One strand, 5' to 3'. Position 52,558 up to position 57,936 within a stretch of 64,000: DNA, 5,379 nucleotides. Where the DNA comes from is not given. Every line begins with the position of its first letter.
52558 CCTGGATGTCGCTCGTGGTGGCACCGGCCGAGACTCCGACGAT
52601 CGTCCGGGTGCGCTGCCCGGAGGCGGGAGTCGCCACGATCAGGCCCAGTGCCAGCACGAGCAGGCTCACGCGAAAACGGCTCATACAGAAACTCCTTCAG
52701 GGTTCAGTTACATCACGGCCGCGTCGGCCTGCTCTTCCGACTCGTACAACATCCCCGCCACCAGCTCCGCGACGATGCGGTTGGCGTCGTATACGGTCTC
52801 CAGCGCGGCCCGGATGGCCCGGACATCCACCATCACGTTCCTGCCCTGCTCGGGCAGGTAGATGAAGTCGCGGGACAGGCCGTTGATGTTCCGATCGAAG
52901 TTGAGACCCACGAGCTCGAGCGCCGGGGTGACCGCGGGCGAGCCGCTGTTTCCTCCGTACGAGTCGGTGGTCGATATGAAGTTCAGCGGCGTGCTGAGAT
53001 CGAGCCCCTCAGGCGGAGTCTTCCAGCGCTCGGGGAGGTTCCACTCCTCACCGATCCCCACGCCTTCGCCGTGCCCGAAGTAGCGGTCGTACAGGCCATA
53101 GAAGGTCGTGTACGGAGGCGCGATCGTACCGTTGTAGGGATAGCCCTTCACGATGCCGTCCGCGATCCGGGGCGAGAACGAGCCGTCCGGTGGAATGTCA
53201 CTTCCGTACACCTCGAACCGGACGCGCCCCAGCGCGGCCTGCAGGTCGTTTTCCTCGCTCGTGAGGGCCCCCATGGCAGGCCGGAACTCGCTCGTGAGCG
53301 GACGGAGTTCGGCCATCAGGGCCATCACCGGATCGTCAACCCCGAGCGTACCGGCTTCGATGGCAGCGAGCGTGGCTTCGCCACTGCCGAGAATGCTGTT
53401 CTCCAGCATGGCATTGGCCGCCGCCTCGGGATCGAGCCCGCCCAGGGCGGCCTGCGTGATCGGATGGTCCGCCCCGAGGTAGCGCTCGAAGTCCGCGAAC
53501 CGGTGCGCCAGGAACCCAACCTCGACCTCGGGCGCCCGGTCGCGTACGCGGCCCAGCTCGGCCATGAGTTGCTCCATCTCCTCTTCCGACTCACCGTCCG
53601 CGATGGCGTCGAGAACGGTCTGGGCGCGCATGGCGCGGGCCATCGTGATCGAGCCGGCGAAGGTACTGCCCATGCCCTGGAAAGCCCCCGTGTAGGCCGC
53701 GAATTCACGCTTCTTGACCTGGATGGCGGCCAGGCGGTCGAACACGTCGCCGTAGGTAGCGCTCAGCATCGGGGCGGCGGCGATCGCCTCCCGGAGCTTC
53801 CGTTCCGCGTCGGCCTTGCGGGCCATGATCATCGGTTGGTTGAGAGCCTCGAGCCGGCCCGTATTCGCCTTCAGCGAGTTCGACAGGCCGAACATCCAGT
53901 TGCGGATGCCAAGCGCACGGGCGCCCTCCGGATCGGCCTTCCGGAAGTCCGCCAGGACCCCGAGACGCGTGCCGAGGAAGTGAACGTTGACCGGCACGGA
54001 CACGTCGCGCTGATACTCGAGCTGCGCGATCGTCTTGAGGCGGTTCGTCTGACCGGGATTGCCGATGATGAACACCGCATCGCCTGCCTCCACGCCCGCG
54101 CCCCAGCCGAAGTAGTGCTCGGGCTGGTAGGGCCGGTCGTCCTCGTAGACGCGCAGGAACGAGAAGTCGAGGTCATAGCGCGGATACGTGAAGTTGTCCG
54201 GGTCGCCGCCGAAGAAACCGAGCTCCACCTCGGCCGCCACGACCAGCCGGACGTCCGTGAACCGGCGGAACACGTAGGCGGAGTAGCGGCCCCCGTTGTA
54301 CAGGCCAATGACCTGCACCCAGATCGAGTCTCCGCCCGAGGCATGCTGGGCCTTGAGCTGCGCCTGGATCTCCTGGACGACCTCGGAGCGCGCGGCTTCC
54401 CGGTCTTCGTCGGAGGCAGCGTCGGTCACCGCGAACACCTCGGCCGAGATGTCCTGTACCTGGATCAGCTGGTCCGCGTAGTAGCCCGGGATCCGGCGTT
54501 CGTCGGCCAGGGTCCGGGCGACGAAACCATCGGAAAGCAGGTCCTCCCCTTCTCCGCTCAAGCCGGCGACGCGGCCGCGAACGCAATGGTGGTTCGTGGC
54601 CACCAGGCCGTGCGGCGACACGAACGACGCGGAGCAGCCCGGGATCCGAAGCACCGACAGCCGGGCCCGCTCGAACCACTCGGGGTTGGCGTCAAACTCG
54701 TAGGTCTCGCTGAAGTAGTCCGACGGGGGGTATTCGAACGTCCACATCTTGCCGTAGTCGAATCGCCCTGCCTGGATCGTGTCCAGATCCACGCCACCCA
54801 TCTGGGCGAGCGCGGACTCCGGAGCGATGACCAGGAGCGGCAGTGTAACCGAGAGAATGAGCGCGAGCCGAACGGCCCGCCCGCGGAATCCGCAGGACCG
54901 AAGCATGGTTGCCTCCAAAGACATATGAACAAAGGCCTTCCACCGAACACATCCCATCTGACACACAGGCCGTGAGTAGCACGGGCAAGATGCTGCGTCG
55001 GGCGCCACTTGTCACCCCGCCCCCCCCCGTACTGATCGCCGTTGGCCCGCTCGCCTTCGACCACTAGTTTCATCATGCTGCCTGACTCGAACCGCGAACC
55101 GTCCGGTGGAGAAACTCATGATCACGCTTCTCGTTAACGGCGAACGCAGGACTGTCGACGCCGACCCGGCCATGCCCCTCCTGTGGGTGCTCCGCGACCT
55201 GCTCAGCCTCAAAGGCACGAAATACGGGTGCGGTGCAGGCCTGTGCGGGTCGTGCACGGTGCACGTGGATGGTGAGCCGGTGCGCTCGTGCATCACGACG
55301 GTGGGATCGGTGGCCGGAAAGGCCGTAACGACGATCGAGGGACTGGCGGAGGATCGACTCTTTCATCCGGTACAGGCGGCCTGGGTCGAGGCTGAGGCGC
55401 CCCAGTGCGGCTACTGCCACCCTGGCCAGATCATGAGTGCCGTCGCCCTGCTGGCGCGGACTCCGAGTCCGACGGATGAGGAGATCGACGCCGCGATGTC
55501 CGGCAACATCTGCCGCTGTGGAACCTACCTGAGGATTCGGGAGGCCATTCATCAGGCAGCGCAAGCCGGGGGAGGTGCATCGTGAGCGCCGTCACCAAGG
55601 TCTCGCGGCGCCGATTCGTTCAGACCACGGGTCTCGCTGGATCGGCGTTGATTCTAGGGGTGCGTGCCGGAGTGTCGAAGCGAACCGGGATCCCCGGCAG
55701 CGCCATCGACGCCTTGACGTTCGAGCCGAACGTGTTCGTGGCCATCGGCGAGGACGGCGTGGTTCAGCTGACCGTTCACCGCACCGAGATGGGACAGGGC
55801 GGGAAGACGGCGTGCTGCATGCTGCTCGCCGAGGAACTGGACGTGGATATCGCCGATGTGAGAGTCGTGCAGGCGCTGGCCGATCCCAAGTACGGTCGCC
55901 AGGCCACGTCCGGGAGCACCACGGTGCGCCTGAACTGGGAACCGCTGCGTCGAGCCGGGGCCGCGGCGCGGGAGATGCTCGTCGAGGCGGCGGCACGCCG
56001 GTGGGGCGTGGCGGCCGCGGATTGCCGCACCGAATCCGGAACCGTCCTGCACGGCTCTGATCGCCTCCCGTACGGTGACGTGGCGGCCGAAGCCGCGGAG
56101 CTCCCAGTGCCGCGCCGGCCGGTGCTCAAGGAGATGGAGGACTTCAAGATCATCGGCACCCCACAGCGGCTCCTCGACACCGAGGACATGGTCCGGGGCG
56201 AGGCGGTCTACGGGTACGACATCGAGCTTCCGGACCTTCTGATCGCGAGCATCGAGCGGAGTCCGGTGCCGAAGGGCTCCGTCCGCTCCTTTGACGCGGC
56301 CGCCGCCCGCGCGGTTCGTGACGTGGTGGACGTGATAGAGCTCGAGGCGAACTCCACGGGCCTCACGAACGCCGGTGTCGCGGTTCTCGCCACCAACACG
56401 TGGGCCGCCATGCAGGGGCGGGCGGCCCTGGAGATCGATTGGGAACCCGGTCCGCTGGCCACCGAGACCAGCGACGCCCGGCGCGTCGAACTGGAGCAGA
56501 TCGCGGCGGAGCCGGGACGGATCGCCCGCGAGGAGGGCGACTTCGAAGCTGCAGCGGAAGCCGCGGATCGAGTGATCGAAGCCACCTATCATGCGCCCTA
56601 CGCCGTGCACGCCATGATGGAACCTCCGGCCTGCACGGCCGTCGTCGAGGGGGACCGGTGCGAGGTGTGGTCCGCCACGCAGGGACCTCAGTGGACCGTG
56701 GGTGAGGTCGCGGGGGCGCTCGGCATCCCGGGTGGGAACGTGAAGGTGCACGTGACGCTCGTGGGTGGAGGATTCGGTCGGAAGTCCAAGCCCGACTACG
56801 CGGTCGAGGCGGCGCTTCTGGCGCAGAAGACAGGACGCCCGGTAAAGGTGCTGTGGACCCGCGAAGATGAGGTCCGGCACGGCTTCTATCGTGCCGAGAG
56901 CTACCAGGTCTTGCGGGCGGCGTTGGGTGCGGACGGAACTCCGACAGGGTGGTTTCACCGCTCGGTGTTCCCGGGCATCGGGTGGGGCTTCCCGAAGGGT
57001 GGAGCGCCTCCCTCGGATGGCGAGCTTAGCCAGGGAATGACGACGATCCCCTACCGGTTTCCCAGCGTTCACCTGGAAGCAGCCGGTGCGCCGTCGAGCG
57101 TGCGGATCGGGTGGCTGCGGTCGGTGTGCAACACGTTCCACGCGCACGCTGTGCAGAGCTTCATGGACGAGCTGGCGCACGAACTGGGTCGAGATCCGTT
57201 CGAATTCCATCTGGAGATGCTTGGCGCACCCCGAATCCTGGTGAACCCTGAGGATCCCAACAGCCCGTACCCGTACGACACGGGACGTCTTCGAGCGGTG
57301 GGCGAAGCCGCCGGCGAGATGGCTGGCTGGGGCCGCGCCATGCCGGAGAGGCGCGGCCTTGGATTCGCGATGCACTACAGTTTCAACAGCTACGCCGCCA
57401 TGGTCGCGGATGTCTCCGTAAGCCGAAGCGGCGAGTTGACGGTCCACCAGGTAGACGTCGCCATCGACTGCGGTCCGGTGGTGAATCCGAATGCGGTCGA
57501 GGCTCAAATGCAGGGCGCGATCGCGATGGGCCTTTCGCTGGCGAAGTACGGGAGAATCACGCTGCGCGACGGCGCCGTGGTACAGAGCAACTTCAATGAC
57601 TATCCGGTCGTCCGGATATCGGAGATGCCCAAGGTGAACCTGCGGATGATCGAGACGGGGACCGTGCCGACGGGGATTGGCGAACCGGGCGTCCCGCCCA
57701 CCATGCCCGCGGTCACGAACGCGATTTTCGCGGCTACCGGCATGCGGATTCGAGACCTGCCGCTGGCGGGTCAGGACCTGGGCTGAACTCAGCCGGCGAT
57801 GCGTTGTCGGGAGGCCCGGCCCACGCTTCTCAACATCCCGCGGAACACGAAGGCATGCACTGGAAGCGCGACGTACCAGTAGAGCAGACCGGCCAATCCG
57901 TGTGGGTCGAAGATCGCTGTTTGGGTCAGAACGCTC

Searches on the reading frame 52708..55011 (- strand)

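Call 35: search_protein_families(library=pfam, proteins=[window:52708-55011:-], max_evalue=0.00001)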
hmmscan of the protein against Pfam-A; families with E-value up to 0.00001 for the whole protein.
window:52708-55011:- (767 aa): 2 families
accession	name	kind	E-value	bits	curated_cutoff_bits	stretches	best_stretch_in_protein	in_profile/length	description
PF10459.15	Peptidase_S46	-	3.3e-159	532.2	22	1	85-750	2-696/698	Peptidase S46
PF13365.12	Trypsin_2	-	1.9e-08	35.6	27.6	0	126-175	1-42/144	Trypsin-like peptidase domain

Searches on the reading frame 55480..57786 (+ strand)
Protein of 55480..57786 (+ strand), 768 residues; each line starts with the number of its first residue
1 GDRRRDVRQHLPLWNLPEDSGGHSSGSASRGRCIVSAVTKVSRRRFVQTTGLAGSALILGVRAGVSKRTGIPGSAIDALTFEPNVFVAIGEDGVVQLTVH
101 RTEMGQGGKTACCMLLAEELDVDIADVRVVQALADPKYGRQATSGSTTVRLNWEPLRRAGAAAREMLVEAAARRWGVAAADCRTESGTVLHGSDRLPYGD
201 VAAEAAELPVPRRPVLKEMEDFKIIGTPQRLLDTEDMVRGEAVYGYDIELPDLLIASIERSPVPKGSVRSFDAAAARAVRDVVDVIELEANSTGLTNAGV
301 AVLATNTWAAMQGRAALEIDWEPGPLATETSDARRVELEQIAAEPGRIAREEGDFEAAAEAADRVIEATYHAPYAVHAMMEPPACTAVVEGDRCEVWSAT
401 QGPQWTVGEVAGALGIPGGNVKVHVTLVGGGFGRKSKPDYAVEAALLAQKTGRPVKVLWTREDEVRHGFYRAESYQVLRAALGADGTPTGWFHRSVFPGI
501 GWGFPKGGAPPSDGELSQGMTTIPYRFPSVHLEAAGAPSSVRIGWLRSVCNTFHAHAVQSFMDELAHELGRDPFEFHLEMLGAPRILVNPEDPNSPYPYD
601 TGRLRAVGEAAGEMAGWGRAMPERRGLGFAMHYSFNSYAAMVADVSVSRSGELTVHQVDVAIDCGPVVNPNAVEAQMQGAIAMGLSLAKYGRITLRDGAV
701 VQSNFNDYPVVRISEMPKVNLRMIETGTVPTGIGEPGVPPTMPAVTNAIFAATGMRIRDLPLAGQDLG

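Call 37: search_protein_families(library=pfam, proteins=[window:55480-57786:+], max_evalue=0.00001)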
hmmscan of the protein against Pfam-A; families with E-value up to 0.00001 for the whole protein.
window:55480-57786:+ (768 aa): 2 families
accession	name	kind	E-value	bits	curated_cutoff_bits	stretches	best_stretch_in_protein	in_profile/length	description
PF02738.23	MoCoBD_1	-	1.4e-40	139.4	27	1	345-577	6-240/244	Molybdopterin cofactor-binding domain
PF20256.3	MoCoBD_2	-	7e-37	127.9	27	2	82-216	46-177/283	Molybdopterin cofactor-binding domain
